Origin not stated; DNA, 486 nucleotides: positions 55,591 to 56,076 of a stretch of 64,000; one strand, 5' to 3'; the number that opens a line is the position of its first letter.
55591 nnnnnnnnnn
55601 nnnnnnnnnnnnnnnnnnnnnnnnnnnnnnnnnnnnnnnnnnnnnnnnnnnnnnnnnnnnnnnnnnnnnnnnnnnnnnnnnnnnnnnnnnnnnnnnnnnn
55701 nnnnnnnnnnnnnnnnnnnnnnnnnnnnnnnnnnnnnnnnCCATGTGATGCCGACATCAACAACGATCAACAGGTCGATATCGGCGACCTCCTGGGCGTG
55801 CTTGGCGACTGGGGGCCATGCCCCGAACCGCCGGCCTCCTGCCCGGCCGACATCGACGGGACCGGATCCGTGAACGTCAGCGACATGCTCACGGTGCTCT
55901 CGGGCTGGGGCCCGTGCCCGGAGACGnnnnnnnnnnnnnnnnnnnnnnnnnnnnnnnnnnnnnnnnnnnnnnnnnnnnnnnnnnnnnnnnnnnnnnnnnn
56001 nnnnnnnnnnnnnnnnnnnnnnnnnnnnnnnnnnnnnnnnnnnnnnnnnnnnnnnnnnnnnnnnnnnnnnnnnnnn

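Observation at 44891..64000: Five secreted proteins within 20 kb share the same two-segment dockerin-like module placed at N-terminal, internal or C-terminal positions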

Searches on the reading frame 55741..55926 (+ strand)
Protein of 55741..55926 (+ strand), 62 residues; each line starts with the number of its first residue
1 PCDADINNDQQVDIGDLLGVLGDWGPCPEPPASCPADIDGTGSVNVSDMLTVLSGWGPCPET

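Call 16: find_homologous_proteins(query=A1, max_evalue=0.001)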
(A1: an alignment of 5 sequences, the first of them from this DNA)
Query A1 (5 sequences) (60 aa, profile of the alignment): 103 proteins with E <= 0.001 among 141 candidates.
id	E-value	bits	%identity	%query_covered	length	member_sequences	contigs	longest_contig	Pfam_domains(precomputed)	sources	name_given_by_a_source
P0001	8.7e-24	101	50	97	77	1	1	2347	PF00404.25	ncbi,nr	ncbi:MAG: dockerin type I domain-containing protein, partial [Phycisphaerales bacterium]|nr:dockerin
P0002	5.3e-18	82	39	90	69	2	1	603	PF00404.25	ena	-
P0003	2.2e-17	80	50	97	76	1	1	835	PF13405.13,PF00404.25,PF00036.39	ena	-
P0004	2.2e-17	80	48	97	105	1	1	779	-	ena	-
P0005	2.6e-17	80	57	97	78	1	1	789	-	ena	-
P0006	2.9e-17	80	58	98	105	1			-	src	-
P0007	7.8e-17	79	43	97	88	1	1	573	-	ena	-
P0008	1.3e-16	78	53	97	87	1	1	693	PF00404.25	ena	-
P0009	1.3e-16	78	49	98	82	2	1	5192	PF00404.25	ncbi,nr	ncbi:MAG: dockerin type I domain-containing protein, partial [Phycisphaerales bacterium]|nr:dockerin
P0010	1.7e-16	78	55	88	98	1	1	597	PF00036.39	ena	-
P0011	5.2e-16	76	55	97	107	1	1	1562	PF00404.25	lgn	-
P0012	3.1e-15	74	53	97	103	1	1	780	-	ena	-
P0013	3.3e-15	73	54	98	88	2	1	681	PF13405.13,PF00036.39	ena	-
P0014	5.4e-15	73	42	97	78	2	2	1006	PF00404.25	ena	-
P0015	5.5e-15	73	51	92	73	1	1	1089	PF00404.25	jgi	jgi:hypothetical protein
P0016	6.4e-15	73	54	98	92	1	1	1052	PF00404.25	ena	-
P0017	7.0e-15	72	53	97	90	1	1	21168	-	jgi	jgi:hypothetical protein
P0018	7.6e-15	72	54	87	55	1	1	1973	PF00404.25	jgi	jgi:hypothetical protein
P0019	1.2e-14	72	68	42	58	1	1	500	PF00404.25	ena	-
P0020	1.8e-14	71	50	97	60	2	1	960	PF00404.25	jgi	-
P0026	6.2e-14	69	46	98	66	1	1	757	PF13405.13,PF00404.25,PF00036.39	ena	-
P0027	1.3e-13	68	48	97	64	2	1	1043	PF00404.25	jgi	jgi:hypothetical protein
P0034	2.5e-13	67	55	85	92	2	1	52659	-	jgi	jgi:hypothetical protein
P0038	4.1e-13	67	47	98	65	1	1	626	PF13405.13,PF00404.25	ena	-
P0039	4.2e-13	67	52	97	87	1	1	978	PF00404.25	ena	-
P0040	4.7e-13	67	48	97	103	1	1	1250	PF00404.25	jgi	jgi:hypothetical protein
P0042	5.1e-13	66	53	97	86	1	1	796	PF00404.25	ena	-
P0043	6.2e-13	66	53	85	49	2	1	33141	PF13405.13,PF00404.25,PF00036.39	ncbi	ncbi:MAG: hypothetical protein ACYTG1_03255 [Planctomycetota bacterium]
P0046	8.8e-13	66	44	93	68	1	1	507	PF00404.25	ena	-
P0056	3.9e-11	60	52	100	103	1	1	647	PF00404.25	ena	-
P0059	8.2e-11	59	60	87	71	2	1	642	PF13405.13,PF00404.25,PF00036.39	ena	-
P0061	9.6e-11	59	51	85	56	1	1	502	PF00404.25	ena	-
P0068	4.9e-10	57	55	93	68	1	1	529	PF00404.25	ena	-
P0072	1.8e-9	55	48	87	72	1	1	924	PF00404.25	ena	-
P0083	1.6e-8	52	44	58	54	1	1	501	PF00404.25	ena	-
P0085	6.7e-8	50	38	97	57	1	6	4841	PF00404.25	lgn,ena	-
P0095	2.6e-6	45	38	98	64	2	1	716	PF00404.25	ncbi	-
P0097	6.8e-6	44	45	95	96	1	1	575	PF00404.25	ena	-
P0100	1.5e-4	39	34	93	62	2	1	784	PF00404.25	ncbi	-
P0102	4.2e-4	38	65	43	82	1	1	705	PF00404.25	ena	-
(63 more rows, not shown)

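Call 19: search_solved_structures(query=A1, max_evalue=10, show_alignments=3)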
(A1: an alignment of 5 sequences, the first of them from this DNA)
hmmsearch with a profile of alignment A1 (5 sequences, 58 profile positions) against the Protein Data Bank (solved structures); distinct sequences matched with E-value up to 10: 128 (the best 60 are shown).
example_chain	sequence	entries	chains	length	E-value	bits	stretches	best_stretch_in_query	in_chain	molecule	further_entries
5lxv_B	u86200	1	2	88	0.0037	20.4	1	30-49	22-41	Carbohydrate-binding protein WP_009985128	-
4u3s_B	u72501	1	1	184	0.0062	19.7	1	7-55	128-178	Cellulosomal scaffoldin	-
2y3n_B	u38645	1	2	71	0.0073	19.4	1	4-50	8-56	CELLULOSOMAL FAMILY-48 PROCESSIVE GLYCOSIDE HYDROLASE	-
2b59_B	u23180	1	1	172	0.01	19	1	4-55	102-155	Cellulosomal scaffolding protein A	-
4fl4_A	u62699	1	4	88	0.031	17.4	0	29-47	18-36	Glycoside hydrolase family 9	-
2rrt_A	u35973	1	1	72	0.052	16.7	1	6-49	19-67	Calmodulin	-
6daf_A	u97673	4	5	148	0.07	16.3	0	2-20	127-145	Calmodulin-1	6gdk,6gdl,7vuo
9kui_C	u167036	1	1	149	0.072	16.3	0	2-20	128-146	Calmodulin-1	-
4e50_A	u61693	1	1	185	0.078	16.2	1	2-29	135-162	Calmodulin, Linker, IQ motif of Neurogranin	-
1jc2_A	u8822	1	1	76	0.08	16.1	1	4-51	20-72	TROPONIN C, SKELETAL MUSCLE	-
6xxx_AAA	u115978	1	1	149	0.081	16.1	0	2-44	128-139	Calmodulin-1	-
3wfn_B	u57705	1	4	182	0.091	15.9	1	2-29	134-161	Calmodulin, Sodium channel protein type 8 subunit alpha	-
9ba1_A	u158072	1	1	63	0.091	15.9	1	4-20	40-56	Mitochondrial proton/calcium exchanger protein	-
6kg9_A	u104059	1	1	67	0.092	15.9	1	4-21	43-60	And cellulose-binding endoglucanase family 9 CelL ortholog dockerin domain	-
2k0j_A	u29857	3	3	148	0.11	15.7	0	2-16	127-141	calmodulin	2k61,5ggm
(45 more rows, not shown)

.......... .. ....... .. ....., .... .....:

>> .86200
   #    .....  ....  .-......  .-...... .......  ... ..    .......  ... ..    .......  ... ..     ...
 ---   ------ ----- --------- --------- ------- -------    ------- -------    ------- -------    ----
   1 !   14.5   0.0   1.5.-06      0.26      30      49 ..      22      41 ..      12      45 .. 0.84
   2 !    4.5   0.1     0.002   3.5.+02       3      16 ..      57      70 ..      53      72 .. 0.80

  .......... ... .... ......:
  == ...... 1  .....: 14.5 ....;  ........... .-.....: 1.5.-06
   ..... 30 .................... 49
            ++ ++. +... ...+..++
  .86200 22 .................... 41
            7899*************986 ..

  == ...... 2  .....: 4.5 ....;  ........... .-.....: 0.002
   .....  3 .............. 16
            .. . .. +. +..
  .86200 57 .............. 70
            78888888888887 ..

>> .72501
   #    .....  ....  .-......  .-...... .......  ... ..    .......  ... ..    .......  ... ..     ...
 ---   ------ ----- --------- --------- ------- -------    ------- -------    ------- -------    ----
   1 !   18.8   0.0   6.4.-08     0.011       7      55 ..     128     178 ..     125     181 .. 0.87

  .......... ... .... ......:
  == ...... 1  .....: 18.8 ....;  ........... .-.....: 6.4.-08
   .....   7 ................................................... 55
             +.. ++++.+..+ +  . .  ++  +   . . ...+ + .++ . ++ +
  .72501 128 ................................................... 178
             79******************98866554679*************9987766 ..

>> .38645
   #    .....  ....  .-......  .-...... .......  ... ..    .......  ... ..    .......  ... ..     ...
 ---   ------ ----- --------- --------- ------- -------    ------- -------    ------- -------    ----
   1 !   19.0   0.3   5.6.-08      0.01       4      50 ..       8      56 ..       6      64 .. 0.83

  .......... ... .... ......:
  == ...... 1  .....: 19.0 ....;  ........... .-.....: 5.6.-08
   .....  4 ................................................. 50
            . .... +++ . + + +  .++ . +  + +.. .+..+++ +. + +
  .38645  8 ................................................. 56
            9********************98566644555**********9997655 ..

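Call 27: predict_structure(alignment_id=A2)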
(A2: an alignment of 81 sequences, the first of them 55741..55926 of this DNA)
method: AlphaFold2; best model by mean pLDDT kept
length: 62 residues; sequences in the alignment: 81
mean_pLDDT: 94.7   pTM: 0.79
mean pLDDT of the five models: 94.7, 94.5, 94.4, 93.9, 93.7
residues with pLDDT >= 90: 55; 70-90: 5; 50-70: 2; < 50: 0
segments of 3 or more residues with pLDDT < 50: none
pLDDT, mean of each block of 10 residues (from residue 1): 92 98 97 95 98 95 66
secondary structure, 60 per line:
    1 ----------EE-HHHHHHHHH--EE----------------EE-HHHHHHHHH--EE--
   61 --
elements in order: H14-22 H46-54

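Call 31: fold_search(model_id=the predicted structure, library=pdb)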
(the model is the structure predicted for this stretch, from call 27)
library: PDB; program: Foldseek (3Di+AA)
matches with E <= 10: 65; with E <= 0.001: 0
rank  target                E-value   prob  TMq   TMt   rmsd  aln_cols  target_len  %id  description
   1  2y3n_B                1.8e-02  1.00  0.78  0.80   3.0        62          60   19  Type II cohesin-dockerin domain from Bacteroides cellolosolvens (released 2012-01-11)
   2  5m0y_B                4.2e-02  1.00  0.68  0.29   2.7        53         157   17  Crystal Structure of the CohScaA-XDocCipB type II complex from Clostridium thermocellum at 1.5Angstrom resolution (released 2017-09-06)
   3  5k39_B                6.3e-02  1.00  0.65  0.28   2.9        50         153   16  THE TYPE II COHESIN DOCKERIN COMPLEX FROM CLOSTRIDIUM THERMOCELLUM (released 2017-03-29)
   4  4u3s_B                8.3e-02  0.99  0.66  0.29   2.8        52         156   15  Crystal structure of Coh3ScaB-XDoc_M1ScaA complex: A N-terminal interface mutant of type II Cohesin-X-Dockerin complex (released 2015-07-29)
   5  2ozn_B                1.8e-01  0.98  0.66  0.33   2.5        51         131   24  The Cohesin-Dockerin Complex of NagJ and NagH from Clostridium perfringens (released 2008-05-06)
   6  5g5d_B                1.8e-01  0.95  0.63  0.28   3.2        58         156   17  Crystal Structure of the CohScaC2-XDocCipA type II complex from Clostridium thermocellum (released 2017-04-05)
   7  4wi0_B                2.0e-01  0.97  0.66  0.29   2.8        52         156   15  Crystal structure of Coh3ScaB-XDoc_M2ScaA complex: A C-terminal interface mutant of type II Cohesin-X-Dockerin complex (released 2015-10-07)
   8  2vn5_B                2.0e-01  0.90  0.54  0.58   4.2        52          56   25  The Clostridium cellulolyticum dockerin displays a dual binding mode for its cohesin partner (released 2008-05-20)
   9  6kg9_MODEL_1_A        3.1e-01  0.77  0.54  0.51   4.1        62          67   21  Solution structure of CaDoc0917 from Clostridium acetobutylicum (released 2020-07-08)
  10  4fl4_C                3.3e-01  0.96  0.71  0.17   2.8        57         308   21  Scaffoldin conformation and dynamics revealed by a ternary complex from the Clostridium thermocellum cellulosome (released 2012-06-27)
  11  4fl4_L                3.5e-01  0.96  0.72  0.17   2.8        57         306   21  Scaffoldin conformation and dynamics revealed by a ternary complex from the Clostridium thermocellum cellulosome (released 2012-06-27)
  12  2vn5_D                3.5e-01  0.82  0.53  0.58   4.2        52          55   25  The Clostridium cellulolyticum dockerin displays a dual binding mode for its cohesin partner (released 2008-05-20)
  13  6kge_D                4.0e-01  0.77  0.54  0.55   4.7        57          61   21  Crystal structure of CaDoc0917(R16D)-CaCohA2 complex at pH 5.5 (released 2020-07-08)
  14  3kcp_A                4.3e-01  0.95  0.73  0.17   2.7        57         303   21  Crystal structure of interacting Clostridium thermocellum multimodular components (released 2010-02-09)
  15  2ccl_B                4.6e-01  0.47  0.47  0.47   4.4        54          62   30  THE S45A, T46A MUTANT OF THE TYPE I COHESIN-DOCKERIN COMPLEX FROM THE CELLULOSOME OF CLOSTRIDIUM THERMOCELLUM (released 2007-02-13)
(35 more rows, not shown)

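Call 42: search_protein_families(library=ncbifam, proteins=[window:55741-55926:+, P0005, P0008, P0017, P0015, P0001], max_evalue=10)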
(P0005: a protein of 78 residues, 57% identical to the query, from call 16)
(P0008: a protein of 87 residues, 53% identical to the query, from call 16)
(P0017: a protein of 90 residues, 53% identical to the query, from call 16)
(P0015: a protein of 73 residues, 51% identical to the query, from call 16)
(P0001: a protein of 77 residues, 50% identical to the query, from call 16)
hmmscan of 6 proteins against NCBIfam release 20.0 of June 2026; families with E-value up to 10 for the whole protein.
seq(62 aa): 1 family
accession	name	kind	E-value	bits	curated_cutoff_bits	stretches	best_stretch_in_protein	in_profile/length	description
NF041540.1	dockerin_GC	domain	0.0021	18.4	29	2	34-55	1-29/67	GC-type dockerin domain-anchored protein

P0005 (78 aa): 1 family
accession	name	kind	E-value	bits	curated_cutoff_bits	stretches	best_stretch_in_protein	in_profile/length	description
NF041540.1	dockerin_GC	domain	1.5e-07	31.7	29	1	24-74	1-63/67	GC-type dockerin domain-anchored protein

P0008 (87 aa): 1 family
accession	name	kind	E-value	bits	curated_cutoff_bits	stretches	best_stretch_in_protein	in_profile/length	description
NF041540.1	dockerin_GC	domain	1.2e-07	32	29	1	33-83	1-63/67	GC-type dockerin domain-anchored protein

P0017 (90 aa): 1 family
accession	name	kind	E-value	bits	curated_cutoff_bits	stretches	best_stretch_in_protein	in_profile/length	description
NF041540.1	dockerin_GC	domain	8.5e-05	22.9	29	1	36-86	1-63/67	GC-type dockerin domain-anchored protein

P0015 (73 aa): 2 families
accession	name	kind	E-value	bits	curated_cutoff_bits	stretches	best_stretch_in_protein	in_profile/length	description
NF041540.1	dockerin_GC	domain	1.3e-05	25.5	29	1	21-70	1-63/67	GC-type dockerin domain-anchored protein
NF045500.1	Omp28_seleno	equivalog_domain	0.32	10.3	200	1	26-65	327-370/377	Omp28-related selenoprotein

P0001 (77 aa): 1 family
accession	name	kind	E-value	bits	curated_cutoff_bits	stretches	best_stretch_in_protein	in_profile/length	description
NF041540.1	dockerin_GC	domain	6.4e-05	23.3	29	1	23-73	1-63/67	GC-type dockerin domain-anchored protein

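Call 45: search_protein_representatives(alignment_id=A2)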
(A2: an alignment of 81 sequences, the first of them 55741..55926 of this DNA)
Query: 81 sequences, 88 profile positions. Proteins with E-value up to 0.001 (for the whole library): 75839; up to 1e-10: 18324; up to 1e-30: 95. The best 150 are listed.
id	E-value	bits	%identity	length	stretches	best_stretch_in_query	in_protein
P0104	1.5e-79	277.7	-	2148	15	24-72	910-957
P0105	6.4e-63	224.3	-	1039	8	13-75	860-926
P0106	1.7e-56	203.7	-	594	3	15-74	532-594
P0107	3.9e-54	196.2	-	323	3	11-77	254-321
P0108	4.4e-51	186.4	-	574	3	14-78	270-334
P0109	9.7e-51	185.3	-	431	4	19-74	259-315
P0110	3.6e-50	183.5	-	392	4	17-78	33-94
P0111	5.1e-50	183.0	-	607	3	15-78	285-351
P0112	6.0e-50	182.8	-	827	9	19-76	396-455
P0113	7.4e-49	179.3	-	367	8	20-73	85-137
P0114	8.6e-49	179.1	-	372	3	14-84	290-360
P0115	1.5e-48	178.3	-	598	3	11-79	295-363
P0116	2.0e-48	177.9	-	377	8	16-75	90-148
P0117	5.2e-48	176.5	-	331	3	16-78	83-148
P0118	4.7e-46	170.3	-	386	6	12-75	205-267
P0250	2.1e-28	113.7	-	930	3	16-75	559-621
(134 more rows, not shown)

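Call 49: search_protein_families(library=pfam, alignment_id=A3, max_evalue=0.001)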
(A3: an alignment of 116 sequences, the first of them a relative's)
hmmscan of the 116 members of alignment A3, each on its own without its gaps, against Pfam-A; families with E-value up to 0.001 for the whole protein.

A. member 1, P0106 (594 aa): 2 families
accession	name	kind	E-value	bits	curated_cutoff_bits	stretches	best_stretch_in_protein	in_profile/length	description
PF00404.24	Dockerin_1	-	1.8e-14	54.1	22.9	2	289-336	2-52/57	Dockerin type I domain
PF13517.12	FG-GAP_3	-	0.00091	20.2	26.9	0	568-581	46-59/61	FG-GAP-like repeat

B. families by the number of members that match (of 116 scanned): 37 families (the first 25 are shown)
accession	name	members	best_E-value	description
PF00404.24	Dockerin_1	104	2.3e-55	Dockerin type I domain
PF13405.12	EF-hand_6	76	7.4e-19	EF-hand domain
PF00036.39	EF-hand_1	59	1e-21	EF hand domain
PF13499.12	EF-hand_7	50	2.5e-17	EF-hand domain pair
PF13202.12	EF-hand_5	19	2.5e-20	EF hand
PF01839.29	FG-GAP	11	5.5e-20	FG-GAP repeat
PF13517.12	FG-GAP_3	9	1.5e-24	FG-GAP-like repeat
PF13229.12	Beta_helix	7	5.6e-19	Right handed beta helix region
PF10208.15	ARMET_C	3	1.8e-08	ARMET, C-terminal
PF17161.10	DUF5123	3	5.4e-07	Domain of unknown function (DUF5123)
PF17164.10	DUF5122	2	1.8e-11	Domain of unknown function (DUF5122) beta-propeller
PF02415.23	Chlam_PMP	2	1.6e-09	Chlamydia polymorphic membrane protein (Chlamydia_PMP) repeat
PF01471.23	PG_binding_1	2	4.6e-08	Putative peptidoglycan binding domain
PF16905.10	GPHH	2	1.1e-06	Voltage-dependent L-type calcium channel, IQ-associated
PF19565.4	DUF6087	2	3.9e-06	Family of unknown function (DUF6087)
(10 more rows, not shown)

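Call 51: find_encoding_contigs(protein=P0034, flank=10000, max_places=2)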
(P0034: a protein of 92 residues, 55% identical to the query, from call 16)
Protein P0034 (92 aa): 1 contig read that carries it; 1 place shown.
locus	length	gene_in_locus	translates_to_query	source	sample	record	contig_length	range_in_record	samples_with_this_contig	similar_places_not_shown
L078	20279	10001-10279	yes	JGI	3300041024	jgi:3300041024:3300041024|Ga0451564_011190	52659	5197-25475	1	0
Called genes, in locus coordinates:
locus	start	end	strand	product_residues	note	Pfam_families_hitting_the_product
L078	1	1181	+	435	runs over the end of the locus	PF06439:3keto-disac_hyd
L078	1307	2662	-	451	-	PF13229:Beta_helix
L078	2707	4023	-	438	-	PF22842:Pel9A-like_beta_helix (faint), PF13229:Beta_helix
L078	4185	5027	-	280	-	PF13643:DUF4145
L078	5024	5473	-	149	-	-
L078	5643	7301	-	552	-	PF00884:Sulfatase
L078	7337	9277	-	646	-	PF12228:DUF3604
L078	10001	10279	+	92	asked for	-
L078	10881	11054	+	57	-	-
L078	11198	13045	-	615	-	PF00656:Peptidase_C14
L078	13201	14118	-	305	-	PF06785:UPF0242 (weak), PF08581:Tup_N (faint)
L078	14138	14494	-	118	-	-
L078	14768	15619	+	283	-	-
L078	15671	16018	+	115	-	-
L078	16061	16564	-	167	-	-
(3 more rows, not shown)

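Call 52: find_encoding_contigs(protein=P0043, flank=10000, max_places=2)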
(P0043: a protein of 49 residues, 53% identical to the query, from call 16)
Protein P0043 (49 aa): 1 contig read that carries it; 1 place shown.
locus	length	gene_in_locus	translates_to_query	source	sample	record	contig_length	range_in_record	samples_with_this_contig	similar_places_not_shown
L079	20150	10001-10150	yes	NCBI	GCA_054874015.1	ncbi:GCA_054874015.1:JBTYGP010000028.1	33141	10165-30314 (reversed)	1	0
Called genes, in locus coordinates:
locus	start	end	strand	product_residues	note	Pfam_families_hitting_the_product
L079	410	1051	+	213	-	-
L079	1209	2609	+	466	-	-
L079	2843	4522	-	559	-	PF00515:TPR_1 (faint), PF07719:TPR_2 (faint), PF13181:TPR_8 (faint), PF13424:TPR_12 (weak)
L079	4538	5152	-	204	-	-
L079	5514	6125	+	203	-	-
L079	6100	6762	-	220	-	PF00072:Response_reg, PF00196:GerE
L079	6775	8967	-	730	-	PF08448:PAS_4 (faint), PF02518:HATPase_c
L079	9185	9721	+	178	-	PF04542:Sigma70_r2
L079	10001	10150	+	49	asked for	PF00036:EF-hand_1 (faint), PF00404:Dockerin_1 (faint), PF13405:EF-hand_6 (faint)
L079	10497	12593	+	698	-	PF08668:HDOD, PF00990:GGDEF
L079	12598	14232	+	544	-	PF01590:GAF (weak), PF13185:GAF_2, PF13492:GAF_3, PF13487:HD_5, PF01966:HD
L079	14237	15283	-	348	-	-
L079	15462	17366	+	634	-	PF02897:Peptidase_S9_N (weak), PF02129:Peptidase_S15, PF00326:Peptidase_S9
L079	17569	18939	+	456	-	PF20250:FapA_N, PF03961:FapA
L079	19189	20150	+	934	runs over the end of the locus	-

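Call 61: search_protein_families(library=pfam, proteins=[P0250], max_evalue=1)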
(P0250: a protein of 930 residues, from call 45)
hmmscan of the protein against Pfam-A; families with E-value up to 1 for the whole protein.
P0250 (930 aa): 6 families
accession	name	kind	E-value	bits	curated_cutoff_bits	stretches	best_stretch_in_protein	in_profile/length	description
PF02415.23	Chlam_PMP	-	1.2e-14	53.3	20.6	3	385-402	1-18/19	Chlamydia polymorphic membrane protein (Chlamydia_PMP) repeat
PF05048.19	NosD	-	3.1e-06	27.2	23.6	3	173-367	14-173/212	Periplasmic copper-binding protein (NosD)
PF00404.24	Dockerin_1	-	2.8e-05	24.6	22.9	1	628-674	3-52/57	Dockerin type I domain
PF23759.1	GBD_T9SS_assoc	-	0.038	14.7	27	1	778-838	2-64/116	Galactose binding domain-like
PF13405.12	EF-hand_6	-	0.098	12.9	25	0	626-648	8-30/30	EF-hand domain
PF03077.19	VacA2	-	0.58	10.5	27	0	387-399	21-33/60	Putative vacuolating cytotoxin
